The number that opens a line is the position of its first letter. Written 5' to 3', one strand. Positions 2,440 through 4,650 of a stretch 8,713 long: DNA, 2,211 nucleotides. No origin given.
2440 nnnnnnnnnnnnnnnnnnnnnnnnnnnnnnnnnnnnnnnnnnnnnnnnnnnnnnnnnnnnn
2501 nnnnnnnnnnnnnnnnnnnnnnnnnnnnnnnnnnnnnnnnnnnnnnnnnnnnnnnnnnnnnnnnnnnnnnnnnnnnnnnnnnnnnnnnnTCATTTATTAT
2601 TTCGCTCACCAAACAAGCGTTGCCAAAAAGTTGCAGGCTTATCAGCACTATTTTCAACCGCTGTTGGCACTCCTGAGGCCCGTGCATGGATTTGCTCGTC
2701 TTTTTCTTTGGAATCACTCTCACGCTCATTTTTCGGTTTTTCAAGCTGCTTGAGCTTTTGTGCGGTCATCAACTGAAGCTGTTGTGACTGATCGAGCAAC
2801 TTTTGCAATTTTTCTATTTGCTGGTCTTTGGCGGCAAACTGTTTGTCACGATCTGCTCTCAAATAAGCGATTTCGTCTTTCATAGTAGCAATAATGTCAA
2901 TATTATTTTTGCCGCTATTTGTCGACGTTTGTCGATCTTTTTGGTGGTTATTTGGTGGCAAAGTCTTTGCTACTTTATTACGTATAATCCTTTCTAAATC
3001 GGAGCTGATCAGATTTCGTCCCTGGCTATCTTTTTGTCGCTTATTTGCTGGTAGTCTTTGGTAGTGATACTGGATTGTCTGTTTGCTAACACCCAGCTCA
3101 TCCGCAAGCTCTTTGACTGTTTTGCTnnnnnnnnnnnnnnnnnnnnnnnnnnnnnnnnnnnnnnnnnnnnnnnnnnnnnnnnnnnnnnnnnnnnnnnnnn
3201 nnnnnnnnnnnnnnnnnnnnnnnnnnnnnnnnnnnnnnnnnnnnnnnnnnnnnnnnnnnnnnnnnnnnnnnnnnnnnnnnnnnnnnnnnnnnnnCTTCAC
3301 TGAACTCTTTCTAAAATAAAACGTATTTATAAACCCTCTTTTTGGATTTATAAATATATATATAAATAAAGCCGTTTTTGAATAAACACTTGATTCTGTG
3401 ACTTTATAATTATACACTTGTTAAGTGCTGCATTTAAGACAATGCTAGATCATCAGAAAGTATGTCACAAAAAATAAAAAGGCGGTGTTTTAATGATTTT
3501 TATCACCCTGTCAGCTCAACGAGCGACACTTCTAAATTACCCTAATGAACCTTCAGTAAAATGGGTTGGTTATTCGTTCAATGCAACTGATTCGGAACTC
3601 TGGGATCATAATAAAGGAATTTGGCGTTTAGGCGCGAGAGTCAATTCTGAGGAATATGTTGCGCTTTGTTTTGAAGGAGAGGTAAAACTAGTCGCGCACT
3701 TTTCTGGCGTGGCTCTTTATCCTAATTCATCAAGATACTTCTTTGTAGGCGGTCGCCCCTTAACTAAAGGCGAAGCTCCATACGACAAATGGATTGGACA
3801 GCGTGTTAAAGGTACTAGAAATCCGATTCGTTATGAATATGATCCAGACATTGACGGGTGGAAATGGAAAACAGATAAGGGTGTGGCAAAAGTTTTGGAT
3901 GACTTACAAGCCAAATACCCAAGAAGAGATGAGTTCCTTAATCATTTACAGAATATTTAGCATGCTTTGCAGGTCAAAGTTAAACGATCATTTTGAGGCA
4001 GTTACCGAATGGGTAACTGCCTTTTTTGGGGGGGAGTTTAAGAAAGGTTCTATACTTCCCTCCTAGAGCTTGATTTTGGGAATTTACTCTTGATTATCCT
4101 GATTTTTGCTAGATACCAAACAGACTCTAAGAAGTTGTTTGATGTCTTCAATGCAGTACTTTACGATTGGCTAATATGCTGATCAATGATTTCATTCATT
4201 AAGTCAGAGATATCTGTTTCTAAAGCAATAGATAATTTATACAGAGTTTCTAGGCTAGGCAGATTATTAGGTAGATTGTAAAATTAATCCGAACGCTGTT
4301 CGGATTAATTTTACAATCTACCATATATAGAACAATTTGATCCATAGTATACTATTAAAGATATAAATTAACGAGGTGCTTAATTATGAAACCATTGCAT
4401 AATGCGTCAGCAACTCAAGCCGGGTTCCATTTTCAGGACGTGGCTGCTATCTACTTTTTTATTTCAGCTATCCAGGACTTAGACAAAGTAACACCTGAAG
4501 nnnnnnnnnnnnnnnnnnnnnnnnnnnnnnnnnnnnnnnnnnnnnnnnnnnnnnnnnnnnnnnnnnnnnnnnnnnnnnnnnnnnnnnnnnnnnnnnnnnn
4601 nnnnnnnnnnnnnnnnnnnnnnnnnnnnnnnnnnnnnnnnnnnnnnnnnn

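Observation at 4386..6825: Compact two-gene Lamassu-like candidate defence operon (unknown effector plus short SMC/Rad50-like ATPase) on a lactobacillus-type plasmid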

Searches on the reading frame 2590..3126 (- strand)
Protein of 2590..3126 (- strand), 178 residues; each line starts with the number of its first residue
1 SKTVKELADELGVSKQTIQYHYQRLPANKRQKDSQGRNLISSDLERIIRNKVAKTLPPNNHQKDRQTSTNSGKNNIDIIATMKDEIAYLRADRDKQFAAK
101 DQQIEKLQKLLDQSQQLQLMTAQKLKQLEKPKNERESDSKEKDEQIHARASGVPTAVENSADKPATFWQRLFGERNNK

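Call 3: search_protein_families(library=pfam, proteins=[window:2590-3126:-], max_evalue=1)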
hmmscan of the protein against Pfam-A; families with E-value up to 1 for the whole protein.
window:2590-3126:- (178 aa): 26 families (the best 25 are shown)
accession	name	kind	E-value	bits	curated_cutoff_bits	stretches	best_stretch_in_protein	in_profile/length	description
PF04394.19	DUF536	-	9.2e-05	22.6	20.7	1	94-130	1-37/43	Protein of unknown function, DUF536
PF04967.18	HTH_10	-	0.00026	21.2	23.1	1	3-23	25-45/53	HTH DNA binding domain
PF13412.12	HTH_24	-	0.0016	18.4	21.9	1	3-25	19-41/48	Winged helix-turn-helix DNA-binding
PF12840.13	HTH_20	-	0.0018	18.6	27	1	3-21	20-38/51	Helix-turn-helix domain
PF08279.18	HTH_11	-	0.002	18.4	25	1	3-21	17-35/55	HTH domain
PF13411.12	MerR_1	-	0.0052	17.3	21.6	1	3-39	2-38/69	MerR HTH family regulatory protein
PF00196.25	GerE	-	0.0055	16.7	23.5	1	2-25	18-41/57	Bacterial regulatory proteins, luxR family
PF12802.13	MarR_2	-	0.0068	17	27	1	3-25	22-44/61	MarR family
PF07022.19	Phage_CI_repr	-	0.0077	17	22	1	2-24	13-35/65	Bacteriophage CI repressor helix-turn-helix domain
PF00376.29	MerR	-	0.011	16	28.2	1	3-20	1-18/38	MerR family regulatory protein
PF08281.18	Sigma70_r4_2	-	0.013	15.5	25.7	1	2-24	27-49/54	Sigma-70, region 4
PF12728.13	HTH_17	-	0.018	15.7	27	1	3-20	3-20/51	Helix-turn-helix domain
PF00440.29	TetR_N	-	0.024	14.8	24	1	3-22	18-37/47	Bacterial regulatory proteins, tetR family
PF01022.26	HTH_5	-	0.026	14.8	22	1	2-21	16-35/47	Bacterial regulatory protein, arsR family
PF13404.12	HTH_AsnC-type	-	0.035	14.4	27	1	3-25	19-41/42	AsnC-type helix-turn-helix domain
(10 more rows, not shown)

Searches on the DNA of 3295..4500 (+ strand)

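Call 71: search_dna_similar(query=window:3295-4500:+, collection=plasmids, mode=near, max_rows=12)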
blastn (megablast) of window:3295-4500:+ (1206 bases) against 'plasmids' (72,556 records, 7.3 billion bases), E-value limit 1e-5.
Records with a match: 897; places in all: 1795; records where one place covers at least 80% of the query: 11.
Best place of each record, by identity: >=99% 442; 95-99% 387; 90-95% 59; 80-90% 9.
By first word of the organism name: Lactiplantibacillus 536; Levilactobacillus 87; Pediococcus 60; Latilactobacillus 58; Lacticaseibacillus 36; Leuconostoc 20; Lactobacillus 19; Loigolactobacillus 18; Lactococcus 8; Liquorilactobacillus 8; and 11 more.
By predicted mobility (MOB-suite, as given by PLSDB): mobilizable 590; non-mobilizable 190; conjugative 117.
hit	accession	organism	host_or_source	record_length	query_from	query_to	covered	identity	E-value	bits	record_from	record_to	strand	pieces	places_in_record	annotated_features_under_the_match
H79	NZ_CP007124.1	Lacticaseibacillus paracasei N1115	traditional homemade dairy product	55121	1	973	81%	98.9%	0e+0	1735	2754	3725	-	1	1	hypothetical protein (x2)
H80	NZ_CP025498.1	Lacticaseibacillus paracasei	cell culture,Korean adult feces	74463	1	973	81%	98.7%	0e+0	1725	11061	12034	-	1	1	hypothetical protein (x2)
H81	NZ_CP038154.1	Lacticaseibacillus paracasei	whole organism,Milk fan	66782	1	973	81%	98.7%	0e+0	1725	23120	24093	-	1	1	hypothetical protein (x2)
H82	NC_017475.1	Lacticaseibacillus paracasei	traditional dairy products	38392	1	973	81%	98.7%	0e+0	1725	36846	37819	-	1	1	hypothetical protein (x2)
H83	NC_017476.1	Lacticaseibacillus paracasei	homemade koumiss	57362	1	973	81%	98.7%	0e+0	1725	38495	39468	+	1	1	hypothetical protein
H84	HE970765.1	Lacticaseibacillus paracasei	-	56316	1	973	81%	98.7%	0e+0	1725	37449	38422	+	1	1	Putative uncharacterized protein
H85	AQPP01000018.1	Lacticaseibacillus paracasei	Actimel product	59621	1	973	81%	98.7%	0e+0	1725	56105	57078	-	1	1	none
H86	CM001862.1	Lacticaseibacillus paracasei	Actimel product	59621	1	973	81%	98.7%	0e+0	1725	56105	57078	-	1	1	none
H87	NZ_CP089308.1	Lacticaseibacillus paracasei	single cell,cheese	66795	1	973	81%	98.7%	0e+0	1725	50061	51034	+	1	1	hypothetical protein | helix-turn-helix transcriptional regulator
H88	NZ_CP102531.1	Lacticaseibacillus paracasei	Homo sapiens,Cell culture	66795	1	973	81%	98.7%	0e+0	1725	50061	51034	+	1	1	hypothetical protein | helix-turn-helix transcriptional regulator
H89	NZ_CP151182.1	Lacticaseibacillus paracasei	Homo sapiens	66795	1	973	81%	98.7%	0e+0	1725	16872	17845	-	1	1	hypothetical protein (x2)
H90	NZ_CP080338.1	Lacticaseibacillus paracasei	pure culture,Sweet Potato Sour Liquid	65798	1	864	72%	98.2%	0e+0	1507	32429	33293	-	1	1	hypothetical protein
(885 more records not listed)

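Call 78: get_annotated_region(hit=H87, flank=1500)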
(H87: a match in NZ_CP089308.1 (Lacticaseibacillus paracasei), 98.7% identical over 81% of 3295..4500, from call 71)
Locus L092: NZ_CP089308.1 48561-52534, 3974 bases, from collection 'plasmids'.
description: Lacticaseibacillus paracasei strain VHProbi F22 plasmid pVHProbi_F22, complete sequence
organism: Lacticaseibacillus paracasei (NCBI taxid 1597)
taxonomy: Bacteria; Bacillota; Bacilli; Lactobacillales; Lactobacillaceae; Lacticaseibacillus; Lacticaseibacillus paracasei
host: -; source: single cell,cheese; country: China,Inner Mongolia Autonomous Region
typing (MOB-suite, as given by PLSDB): conjugative; replicon rep_cluster_850; relaxase MOBP,MOBP; mating-pair formation MPF_T
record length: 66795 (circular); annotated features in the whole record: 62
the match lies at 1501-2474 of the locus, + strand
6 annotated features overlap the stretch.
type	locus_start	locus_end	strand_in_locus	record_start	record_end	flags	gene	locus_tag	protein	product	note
CDS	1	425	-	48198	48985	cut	-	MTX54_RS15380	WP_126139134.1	IS5 family transposase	-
CDS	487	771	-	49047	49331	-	-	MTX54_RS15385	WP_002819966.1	BRCT domain-containing protein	-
CDS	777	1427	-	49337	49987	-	-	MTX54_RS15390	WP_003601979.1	recombinase family protein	GO:0006310 - DNA recombination [Evidence IEA]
CDS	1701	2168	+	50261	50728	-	-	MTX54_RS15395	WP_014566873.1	hypothetical protein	-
CDS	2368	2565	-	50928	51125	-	-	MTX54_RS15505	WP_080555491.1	helix-turn-helix transcriptional regulator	-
CDS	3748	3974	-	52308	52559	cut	-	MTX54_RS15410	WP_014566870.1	IS3 family transposase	-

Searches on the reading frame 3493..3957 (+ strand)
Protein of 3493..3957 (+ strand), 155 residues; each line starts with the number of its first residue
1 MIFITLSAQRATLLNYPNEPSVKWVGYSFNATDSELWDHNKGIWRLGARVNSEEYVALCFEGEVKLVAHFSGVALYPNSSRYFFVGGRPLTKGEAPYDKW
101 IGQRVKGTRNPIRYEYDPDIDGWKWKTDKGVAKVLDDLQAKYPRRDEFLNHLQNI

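Call 3: search_protein_families(library=pfam, proteins=[window:3493-3957:+], max_evalue=1)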
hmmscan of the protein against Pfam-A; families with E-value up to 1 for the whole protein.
window:3493-3957:+ (155 aa): 0 families

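Call 4: search_protein_families(library=padloc, proteins=[window:3493-3957:+], max_evalue=1)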
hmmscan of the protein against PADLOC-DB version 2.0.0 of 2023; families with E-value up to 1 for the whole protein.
window:3493-3957:+ (155 aa): 0 families

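Call 5: search_protein_families(library=ncbifam, proteins=[window:3493-3957:+], max_evalue=1)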
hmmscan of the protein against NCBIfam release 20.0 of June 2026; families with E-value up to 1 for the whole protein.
window:3493-3957:+ (155 aa): 1 family
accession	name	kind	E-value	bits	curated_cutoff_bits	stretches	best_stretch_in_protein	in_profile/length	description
NF045638.1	Mrt_dep_phytase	exception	0.079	11.6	440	1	39-80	216-259/430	myxosortase-dependent phytase-like phosphatase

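Call 68: search_dna_similar(query=window:3493-3957:+, collection=plasmids, mode=protein, max_rows=15)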
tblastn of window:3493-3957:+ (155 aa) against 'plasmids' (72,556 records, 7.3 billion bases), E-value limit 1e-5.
Records with a match: 20; places in all: 22; records where one place covers at least 80% of the query: 13.
Best place of each record, by identity: 95-99% 13; <60% 7.
By first word of the organism name: Lacticaseibacillus 13; Streptomyces 2; Leuconostoc 1; Cellulosimicrobium 1; Arthrobacter 1; Paenarthrobacter 1; Rhodococcus 1.
By predicted mobility (MOB-suite, as given by PLSDB): conjugative 13; mobilizable 4; non-mobilizable 3.
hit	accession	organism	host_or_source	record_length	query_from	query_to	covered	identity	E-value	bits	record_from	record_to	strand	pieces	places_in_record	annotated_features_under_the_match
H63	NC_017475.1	Lacticaseibacillus paracasei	traditional dairy products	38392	1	155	100%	97.4%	2e-98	317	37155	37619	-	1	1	hypothetical protein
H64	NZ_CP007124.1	Lacticaseibacillus paracasei N1115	traditional homemade dairy product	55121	1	155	100%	97.4%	2e-98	317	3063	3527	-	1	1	hypothetical protein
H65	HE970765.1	Lacticaseibacillus paracasei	-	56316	1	155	100%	97.4%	2e-98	317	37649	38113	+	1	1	Putative uncharacterized protein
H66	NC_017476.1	Lacticaseibacillus paracasei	homemade koumiss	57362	1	155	100%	97.4%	2e-98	317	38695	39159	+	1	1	hypothetical protein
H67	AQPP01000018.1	Lacticaseibacillus paracasei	Actimel product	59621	1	155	100%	97.4%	2e-98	317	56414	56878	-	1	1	none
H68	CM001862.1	Lacticaseibacillus paracasei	Actimel product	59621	1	155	100%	97.4%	2e-98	317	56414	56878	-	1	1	none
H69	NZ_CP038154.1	Lacticaseibacillus paracasei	whole organism,Milk fan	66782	1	155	100%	97.4%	2e-98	317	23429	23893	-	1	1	hypothetical protein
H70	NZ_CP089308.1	Lacticaseibacillus paracasei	single cell,cheese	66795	1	155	100%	97.4%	2e-98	317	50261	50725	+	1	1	hypothetical protein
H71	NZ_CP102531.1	Lacticaseibacillus paracasei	Homo sapiens,Cell culture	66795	1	155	100%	97.4%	2e-98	317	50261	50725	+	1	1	hypothetical protein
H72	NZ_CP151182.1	Lacticaseibacillus paracasei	Homo sapiens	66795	1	155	100%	97.4%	2e-98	317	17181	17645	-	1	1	hypothetical protein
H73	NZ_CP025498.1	Lacticaseibacillus paracasei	cell culture,Korean adult feces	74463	1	155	100%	97.4%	2e-98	317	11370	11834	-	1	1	hypothetical protein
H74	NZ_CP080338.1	Lacticaseibacillus paracasei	pure culture,Sweet Potato Sour Liquid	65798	1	155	100%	97.4%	2e-98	316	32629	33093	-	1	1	hypothetical protein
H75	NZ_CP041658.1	Lacticaseibacillus paracasei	Homo sapiens,human-fecal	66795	1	83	54%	97.6%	6e-48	172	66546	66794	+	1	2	none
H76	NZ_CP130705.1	Leuconostoc carnosum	-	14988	1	155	100%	37.6%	3e-30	121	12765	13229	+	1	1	hypothetical protein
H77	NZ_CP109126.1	Streptomyces anulatus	-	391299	1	118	76%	36.9%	1e-9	62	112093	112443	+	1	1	hypothetical protein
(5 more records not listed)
